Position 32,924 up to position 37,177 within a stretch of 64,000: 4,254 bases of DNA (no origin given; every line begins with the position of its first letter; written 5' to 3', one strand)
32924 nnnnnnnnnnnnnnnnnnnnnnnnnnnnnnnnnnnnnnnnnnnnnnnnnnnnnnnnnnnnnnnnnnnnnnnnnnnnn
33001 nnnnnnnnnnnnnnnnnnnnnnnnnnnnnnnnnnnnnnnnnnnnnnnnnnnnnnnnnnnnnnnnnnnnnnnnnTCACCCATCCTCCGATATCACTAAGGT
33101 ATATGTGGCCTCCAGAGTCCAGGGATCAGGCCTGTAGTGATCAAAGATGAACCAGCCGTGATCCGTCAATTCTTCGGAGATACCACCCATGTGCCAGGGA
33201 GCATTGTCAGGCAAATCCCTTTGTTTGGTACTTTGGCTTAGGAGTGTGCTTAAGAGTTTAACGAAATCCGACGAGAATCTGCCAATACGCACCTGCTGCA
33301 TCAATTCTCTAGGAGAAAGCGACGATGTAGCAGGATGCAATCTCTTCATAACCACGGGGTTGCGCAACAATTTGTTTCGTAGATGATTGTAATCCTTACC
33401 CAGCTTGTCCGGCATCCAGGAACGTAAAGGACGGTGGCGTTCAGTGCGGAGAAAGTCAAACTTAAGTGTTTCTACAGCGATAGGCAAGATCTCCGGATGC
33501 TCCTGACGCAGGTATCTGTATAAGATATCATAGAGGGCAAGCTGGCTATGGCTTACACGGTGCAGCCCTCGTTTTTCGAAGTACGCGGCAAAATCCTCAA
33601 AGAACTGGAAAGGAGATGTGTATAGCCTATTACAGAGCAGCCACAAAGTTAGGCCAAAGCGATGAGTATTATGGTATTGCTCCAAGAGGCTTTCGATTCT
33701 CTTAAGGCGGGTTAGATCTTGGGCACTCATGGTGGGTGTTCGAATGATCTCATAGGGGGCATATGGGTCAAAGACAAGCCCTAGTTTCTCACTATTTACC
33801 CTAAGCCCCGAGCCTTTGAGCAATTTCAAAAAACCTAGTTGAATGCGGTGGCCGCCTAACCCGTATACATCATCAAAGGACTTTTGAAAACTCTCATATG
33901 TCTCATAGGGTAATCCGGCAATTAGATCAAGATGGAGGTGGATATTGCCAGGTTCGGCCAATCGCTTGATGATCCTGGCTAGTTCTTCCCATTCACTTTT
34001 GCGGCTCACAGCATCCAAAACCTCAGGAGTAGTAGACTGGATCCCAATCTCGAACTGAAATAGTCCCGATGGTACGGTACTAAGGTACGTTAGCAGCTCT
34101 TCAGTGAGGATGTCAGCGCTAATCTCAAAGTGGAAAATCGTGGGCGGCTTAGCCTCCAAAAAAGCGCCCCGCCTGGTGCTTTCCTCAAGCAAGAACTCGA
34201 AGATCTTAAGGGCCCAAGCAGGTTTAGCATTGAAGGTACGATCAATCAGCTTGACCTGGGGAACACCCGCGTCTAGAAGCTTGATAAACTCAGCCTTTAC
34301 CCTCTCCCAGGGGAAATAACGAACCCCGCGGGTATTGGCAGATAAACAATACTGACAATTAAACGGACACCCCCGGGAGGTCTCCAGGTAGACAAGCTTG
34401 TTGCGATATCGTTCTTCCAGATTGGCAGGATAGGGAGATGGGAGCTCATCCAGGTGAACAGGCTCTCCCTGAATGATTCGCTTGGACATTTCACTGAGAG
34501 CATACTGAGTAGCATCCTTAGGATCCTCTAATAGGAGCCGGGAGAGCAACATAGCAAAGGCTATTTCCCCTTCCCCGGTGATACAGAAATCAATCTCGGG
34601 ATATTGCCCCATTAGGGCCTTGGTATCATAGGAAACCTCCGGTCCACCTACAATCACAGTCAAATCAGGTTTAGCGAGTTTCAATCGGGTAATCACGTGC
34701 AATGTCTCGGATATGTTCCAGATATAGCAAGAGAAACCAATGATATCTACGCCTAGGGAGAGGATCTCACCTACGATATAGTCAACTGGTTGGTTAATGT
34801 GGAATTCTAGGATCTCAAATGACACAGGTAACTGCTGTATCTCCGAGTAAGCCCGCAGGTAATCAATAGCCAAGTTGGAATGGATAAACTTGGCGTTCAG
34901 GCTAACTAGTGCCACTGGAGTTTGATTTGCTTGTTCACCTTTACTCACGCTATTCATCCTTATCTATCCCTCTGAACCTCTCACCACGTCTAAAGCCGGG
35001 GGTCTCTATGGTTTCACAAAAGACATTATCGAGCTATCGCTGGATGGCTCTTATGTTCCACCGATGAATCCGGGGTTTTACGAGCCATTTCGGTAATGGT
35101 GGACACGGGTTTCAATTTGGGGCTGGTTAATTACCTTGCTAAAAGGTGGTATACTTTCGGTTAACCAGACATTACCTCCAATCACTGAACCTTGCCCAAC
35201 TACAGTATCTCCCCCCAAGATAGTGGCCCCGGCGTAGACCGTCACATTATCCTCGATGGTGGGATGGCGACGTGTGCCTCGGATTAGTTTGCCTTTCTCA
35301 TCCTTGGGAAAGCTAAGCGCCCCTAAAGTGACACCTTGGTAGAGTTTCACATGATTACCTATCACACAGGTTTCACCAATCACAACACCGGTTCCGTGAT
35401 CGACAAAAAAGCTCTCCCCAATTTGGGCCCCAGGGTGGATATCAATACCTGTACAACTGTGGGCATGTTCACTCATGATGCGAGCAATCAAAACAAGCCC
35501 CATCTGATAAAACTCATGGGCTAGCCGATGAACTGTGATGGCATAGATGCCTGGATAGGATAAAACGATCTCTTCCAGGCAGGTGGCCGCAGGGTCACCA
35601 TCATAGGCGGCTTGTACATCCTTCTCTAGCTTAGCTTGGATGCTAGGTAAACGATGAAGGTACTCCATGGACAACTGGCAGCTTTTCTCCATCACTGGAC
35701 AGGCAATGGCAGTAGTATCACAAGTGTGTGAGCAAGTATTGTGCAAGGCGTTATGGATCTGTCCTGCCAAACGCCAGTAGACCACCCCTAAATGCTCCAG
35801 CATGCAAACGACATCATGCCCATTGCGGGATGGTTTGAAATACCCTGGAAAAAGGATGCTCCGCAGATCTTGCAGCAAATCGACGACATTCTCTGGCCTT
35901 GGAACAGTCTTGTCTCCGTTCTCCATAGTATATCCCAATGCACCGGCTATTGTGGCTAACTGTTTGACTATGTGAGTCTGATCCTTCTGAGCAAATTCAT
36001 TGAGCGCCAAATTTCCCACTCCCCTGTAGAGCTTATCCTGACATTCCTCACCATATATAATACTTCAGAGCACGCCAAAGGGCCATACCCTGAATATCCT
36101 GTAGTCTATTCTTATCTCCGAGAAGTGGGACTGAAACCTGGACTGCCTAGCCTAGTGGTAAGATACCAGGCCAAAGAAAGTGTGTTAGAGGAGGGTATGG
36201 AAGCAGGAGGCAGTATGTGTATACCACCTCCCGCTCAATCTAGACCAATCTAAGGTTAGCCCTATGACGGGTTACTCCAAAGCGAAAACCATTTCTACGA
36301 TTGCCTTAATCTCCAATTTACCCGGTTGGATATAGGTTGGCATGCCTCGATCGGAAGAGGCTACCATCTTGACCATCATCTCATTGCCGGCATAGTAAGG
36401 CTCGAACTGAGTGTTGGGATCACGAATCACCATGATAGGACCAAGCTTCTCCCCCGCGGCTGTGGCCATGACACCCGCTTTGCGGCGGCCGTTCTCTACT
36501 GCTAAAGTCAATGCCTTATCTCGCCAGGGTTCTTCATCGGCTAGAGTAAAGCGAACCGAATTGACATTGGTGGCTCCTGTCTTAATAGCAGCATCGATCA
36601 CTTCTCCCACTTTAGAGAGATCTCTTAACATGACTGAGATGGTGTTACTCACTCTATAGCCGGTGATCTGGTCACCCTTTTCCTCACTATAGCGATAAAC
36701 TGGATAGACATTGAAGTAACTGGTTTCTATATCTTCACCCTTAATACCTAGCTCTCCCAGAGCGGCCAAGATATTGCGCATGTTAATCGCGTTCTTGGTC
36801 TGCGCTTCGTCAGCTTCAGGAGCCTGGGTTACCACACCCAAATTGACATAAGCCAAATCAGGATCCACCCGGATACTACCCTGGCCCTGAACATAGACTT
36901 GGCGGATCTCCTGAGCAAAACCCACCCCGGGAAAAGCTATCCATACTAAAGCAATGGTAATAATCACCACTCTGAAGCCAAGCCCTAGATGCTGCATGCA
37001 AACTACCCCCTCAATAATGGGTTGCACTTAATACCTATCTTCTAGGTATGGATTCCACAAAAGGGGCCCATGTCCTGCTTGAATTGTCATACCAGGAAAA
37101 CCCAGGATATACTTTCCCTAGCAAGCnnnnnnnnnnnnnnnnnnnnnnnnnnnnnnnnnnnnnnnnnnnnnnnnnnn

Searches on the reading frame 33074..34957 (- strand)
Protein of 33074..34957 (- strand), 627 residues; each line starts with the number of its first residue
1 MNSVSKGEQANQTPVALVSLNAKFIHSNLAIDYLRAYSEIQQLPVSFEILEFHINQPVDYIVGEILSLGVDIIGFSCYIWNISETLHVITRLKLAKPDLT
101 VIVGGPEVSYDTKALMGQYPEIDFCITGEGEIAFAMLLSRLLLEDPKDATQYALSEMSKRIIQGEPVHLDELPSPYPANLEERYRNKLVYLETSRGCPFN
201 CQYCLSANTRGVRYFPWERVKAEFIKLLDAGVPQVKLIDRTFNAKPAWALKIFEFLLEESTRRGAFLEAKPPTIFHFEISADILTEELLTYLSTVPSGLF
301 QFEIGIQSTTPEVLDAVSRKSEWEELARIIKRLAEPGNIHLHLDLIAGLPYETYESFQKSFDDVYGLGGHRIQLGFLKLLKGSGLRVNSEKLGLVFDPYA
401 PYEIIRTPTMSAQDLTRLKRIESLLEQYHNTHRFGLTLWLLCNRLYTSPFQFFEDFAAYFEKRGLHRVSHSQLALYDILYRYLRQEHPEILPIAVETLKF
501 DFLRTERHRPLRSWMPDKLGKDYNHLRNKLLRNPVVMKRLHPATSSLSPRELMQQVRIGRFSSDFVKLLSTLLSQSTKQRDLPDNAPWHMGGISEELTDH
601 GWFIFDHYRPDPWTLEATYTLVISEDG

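Call 18: search_protein_families(library=pfam, proteins=[window:33074-34957:-], max_evalue=0.00001)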
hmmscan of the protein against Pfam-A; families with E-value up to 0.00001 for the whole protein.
window:33074-34957:- (627 aa): 3 families
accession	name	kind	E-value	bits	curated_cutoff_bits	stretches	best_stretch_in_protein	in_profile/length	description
PF13311.11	DUF4080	-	1.7e-39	136.4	22.9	1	391-569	2-176/188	Protein of unknown function (DUF4080)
PF02310.24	B12-binding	-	1.9e-19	70.1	32.1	1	18-137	4-120/121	B12 binding domain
PF04055.27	Radical_SAM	-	5.7e-19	69.3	29.5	1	192-363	2-165/166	Radical SAM superfamily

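Call 67: search_protein_families(library=ncbifam, proteins=[window:33074-34957:-], max_evalue=0.00001)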
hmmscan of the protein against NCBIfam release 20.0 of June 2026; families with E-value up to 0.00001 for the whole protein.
window:33074-34957:- (627 aa): 26 families (the best 25 are shown)
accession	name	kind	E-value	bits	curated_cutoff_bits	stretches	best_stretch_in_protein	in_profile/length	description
NF033712.0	B12_rSAM_KedN5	subfamily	5.4e-28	97.6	700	1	29-364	18-367/624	KedN5 family methylcobalamin-dependent radical SAM C-methyltransferase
TIGR04013.1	B12_SAM_MJ_1487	hypoth_equivalog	4.2e-22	78.5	251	2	64-211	37-174/382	TIGR04013 family B12-binding domain/radical SAM domain-containing protein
TIGR04072.2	rSAM_ladder_B12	equivalog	9.5e-16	57.4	360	1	80-368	81-350/443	lipid biosynthesis B12-binding/radical SAM protein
TIGR00089.1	TIGR00089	subfamily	1.1e-14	54.1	251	1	84-362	54-313/429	MiaB/RimO family radical SAM methylthiotransferase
TIGR03975.1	rSAM_ocin_1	subfamily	5.9e-14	51.5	281.85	1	45-226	104-304/606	RiPP maturation radical SAM C-methyltransferase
NF038361.1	rSAM_Sden_1168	equivalog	3.3e-12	45.7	575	1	186-394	280-478/560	Sden_1168 family B12-binding radical SAM P-methyltransferase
NF050148.1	rSAM_ApyD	equivalog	3.8e-12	45.4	750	1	64-228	69-241/645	RiPP biosynthesis radical SAM protein ApyD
TIGR04479.1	bcpD_PhpK_rSAM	subfamily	6.1e-12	44.7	600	1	64-362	105-404/504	PhpK family radical SAM P-methyltransferase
TIGR04014.1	B12_SAM_MJ_0865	equivalog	6.2e-12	45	360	1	96-361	66-330/434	methyl-coenzyme M reductase glutamine C-methyltransferase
NF033070.1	rSAM_AprD4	equivalog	9.7e-12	44.5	500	1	187-385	195-386/456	AprD4 family radical SAM diol-dehydratase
NF045585.1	rSAM_slr0320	equivalog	1.4e-11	43.6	775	1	81-314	121-355/511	photosystem II high light acclimation radical SAM protein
TIGR04367.1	HpnR_B12_rSAM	equivalog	1.4e-10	40.3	650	1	47-270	39-267/490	hopanoid C-3 methylase HpnR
TIGR01578.1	MiaB-like-B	hypoth_equivalog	9.6e-10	37.8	314.7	0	304-362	248-307/421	tRNA (N(6)-L-threonylcarbamoyladenosine(37)-C(2))-methylthiotransferase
TIGR01579.1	MiaB-like-C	equivalog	2.6e-09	36.8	357.05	0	283-363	233-314/416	tRNA (N(6)-L-threonylcarbamoyladenosine(37)-C(2))-methylthiotransferase MtaB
TIGR04385.1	B12_rSAM_cofa1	equivalog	3.4e-09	36.4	450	1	85-247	89-257/438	B12 lower ligand biosynthesis radical SAM protein BzaD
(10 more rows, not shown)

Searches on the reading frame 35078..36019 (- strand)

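Call 18: search_protein_families(library=pfam, proteins=[window:35078-36019:-], max_evalue=0.00001)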
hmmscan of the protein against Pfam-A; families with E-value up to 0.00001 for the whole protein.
window:35078-36019:- (313 aa): 1 family
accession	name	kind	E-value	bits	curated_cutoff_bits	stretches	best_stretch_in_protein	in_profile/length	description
PF00132.30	Hexapep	-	3.6e-08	33.2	27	0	252-287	1-35/36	Bacterial transferase hexapeptide (six repeats)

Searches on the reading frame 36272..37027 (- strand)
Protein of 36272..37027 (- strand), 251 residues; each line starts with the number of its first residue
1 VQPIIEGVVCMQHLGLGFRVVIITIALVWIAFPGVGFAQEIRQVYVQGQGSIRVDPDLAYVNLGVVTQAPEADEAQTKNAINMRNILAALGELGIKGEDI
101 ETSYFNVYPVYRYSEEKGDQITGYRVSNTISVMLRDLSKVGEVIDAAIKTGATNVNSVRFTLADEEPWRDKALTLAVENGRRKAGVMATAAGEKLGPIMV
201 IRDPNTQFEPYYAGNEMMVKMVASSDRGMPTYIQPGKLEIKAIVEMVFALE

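Call 18: search_protein_families(library=pfam, proteins=[window:36272-37027:-], max_evalue=0.00001)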
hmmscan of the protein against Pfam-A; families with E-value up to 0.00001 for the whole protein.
window:36272-37027:- (251 aa): 1 family
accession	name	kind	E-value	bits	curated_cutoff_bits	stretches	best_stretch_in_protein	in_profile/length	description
PF04402.19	SIMPL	-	2.2e-56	191.8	25.2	1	44-248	1-205/205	Protein of unknown function (DUF541)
